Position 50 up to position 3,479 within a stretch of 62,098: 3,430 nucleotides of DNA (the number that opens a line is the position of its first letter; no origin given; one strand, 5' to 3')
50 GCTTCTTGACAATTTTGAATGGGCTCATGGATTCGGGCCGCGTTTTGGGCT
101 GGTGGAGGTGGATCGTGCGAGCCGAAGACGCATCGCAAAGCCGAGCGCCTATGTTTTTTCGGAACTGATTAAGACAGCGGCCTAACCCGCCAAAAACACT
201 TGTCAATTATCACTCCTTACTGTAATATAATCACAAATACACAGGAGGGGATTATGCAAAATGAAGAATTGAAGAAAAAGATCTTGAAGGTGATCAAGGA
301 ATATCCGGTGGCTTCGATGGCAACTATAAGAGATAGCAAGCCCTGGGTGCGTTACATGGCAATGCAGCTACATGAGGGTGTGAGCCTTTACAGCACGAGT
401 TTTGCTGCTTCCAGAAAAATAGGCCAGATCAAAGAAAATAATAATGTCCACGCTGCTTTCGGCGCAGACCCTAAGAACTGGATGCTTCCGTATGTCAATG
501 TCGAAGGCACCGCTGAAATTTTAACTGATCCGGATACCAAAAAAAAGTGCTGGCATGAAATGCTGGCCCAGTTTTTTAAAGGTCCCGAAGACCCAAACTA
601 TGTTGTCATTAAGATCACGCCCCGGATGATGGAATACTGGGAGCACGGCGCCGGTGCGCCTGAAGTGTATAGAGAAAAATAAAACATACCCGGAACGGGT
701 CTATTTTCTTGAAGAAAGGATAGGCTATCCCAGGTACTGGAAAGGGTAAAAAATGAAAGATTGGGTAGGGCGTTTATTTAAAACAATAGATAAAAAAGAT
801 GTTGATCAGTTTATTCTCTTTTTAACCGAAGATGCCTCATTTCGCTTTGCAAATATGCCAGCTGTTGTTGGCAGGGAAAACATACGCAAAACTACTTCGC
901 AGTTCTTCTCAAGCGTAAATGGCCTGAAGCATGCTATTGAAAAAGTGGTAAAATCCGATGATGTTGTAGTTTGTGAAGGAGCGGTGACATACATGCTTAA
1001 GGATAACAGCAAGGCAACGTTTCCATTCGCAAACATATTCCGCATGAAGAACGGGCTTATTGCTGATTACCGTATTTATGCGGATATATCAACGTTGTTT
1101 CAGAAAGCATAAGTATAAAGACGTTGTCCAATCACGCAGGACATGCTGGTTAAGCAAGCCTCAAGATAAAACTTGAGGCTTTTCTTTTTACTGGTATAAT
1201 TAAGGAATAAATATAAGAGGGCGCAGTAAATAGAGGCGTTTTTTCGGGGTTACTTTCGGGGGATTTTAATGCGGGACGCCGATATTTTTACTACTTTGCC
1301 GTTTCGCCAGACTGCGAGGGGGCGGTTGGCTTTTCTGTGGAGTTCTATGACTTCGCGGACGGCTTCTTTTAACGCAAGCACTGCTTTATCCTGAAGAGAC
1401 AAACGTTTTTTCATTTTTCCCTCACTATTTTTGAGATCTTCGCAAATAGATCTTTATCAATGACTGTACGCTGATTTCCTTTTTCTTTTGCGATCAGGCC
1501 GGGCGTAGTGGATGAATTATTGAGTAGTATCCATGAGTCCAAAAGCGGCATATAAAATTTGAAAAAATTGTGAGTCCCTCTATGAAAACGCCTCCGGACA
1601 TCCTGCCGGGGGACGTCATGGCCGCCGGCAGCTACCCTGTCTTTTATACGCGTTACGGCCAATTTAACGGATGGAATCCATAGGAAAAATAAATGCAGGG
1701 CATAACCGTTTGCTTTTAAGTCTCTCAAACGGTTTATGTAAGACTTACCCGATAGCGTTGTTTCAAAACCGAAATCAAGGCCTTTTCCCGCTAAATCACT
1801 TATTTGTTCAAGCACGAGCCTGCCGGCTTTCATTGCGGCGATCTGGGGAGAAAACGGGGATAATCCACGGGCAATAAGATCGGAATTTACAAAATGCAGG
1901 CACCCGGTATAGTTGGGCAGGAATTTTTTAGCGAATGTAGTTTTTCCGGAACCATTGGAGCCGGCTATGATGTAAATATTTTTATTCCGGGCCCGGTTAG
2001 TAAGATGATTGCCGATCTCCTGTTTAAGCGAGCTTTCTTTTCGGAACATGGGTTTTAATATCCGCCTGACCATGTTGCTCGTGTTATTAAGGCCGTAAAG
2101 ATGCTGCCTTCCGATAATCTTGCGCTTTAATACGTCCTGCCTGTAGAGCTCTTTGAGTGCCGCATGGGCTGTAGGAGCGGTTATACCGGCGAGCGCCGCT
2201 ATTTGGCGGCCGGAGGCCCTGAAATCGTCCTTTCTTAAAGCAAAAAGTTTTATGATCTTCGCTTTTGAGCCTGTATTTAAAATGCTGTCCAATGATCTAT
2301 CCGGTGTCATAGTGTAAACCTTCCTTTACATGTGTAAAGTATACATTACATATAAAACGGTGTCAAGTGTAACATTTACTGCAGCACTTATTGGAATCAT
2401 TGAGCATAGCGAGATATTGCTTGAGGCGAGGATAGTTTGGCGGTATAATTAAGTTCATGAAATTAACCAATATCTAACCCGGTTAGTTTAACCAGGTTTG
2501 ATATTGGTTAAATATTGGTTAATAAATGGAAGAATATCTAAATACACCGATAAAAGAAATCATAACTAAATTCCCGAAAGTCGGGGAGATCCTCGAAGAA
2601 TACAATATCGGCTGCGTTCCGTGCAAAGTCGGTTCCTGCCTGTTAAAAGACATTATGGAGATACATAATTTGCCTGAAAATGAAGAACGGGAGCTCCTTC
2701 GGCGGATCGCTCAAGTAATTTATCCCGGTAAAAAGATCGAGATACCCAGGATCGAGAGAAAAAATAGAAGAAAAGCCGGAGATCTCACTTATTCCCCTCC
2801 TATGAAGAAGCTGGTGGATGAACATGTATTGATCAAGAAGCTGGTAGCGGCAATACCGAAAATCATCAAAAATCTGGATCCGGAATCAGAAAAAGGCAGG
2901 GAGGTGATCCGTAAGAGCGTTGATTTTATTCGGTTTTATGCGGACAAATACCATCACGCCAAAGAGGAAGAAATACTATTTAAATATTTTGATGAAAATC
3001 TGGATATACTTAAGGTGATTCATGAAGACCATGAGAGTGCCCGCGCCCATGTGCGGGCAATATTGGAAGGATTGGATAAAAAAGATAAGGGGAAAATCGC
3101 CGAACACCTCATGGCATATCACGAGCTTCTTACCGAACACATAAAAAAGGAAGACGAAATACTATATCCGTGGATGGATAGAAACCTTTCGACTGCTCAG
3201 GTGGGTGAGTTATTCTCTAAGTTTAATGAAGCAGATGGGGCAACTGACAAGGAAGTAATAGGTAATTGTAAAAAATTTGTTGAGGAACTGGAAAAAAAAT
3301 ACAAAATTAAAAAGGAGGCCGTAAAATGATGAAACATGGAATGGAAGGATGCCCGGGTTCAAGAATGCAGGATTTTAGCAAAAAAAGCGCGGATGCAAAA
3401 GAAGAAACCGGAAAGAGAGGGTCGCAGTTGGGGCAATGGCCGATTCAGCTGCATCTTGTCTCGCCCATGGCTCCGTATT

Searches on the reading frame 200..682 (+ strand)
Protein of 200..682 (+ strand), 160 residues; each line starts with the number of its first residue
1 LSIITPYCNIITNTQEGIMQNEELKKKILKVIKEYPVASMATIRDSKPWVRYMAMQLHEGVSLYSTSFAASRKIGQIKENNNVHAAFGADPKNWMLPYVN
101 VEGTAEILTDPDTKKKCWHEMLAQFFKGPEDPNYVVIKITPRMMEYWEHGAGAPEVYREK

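Call 82: search_protein_families(library=pfam, proteins=[window:200-682:+], max_evalue=0.0001)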
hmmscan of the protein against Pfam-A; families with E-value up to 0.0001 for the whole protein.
window:200-682:+ (160 aa): 2 families
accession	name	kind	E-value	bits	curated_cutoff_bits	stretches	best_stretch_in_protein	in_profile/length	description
PF16242.11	Pyrid_ox_like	-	2.8e-17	63.1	28.8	1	25-150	3-128/149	Pyridoxamine 5'-phosphate oxidase like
PF01243.27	PNPOx_N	-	8.3e-17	62.1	28.1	1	24-147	1-119/120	Pyridoxamine 5'-phosphate oxidase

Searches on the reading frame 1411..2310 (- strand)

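Call 82: search_protein_families(library=pfam, proteins=[window:1411-2310:-], max_evalue=0.0001)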
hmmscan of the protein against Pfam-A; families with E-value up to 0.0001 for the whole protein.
window:1411-2310:- (299 aa): 2 families
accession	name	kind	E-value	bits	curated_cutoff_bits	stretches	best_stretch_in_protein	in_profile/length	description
PF06414.18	Zeta_toxin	-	1.9e-11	44.3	22.3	1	105-236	11-157/199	Zeta toxin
PF13671.12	AAA_33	-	2.5e-05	25.1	27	1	114-239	3-134/143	AAA domain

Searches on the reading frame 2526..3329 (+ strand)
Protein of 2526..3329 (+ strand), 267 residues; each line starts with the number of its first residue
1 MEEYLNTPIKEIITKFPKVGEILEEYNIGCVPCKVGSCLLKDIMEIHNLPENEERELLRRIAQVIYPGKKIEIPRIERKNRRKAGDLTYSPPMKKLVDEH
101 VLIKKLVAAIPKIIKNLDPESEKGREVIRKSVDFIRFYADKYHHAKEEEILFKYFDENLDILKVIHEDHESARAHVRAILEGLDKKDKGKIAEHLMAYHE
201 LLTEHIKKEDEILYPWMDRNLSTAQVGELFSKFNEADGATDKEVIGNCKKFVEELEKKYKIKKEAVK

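Call 82: search_protein_families(library=pfam, proteins=[window:2526-3329:+], max_evalue=0.0001)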
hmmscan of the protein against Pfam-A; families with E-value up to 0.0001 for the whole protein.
window:2526-3329:+ (267 aa): 1 family
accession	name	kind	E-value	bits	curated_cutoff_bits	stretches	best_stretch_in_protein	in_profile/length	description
PF01814.28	Hemerythrin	-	5e-13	50.1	25.3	1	95-216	5-126/127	Hemerythrin HHE cation binding domain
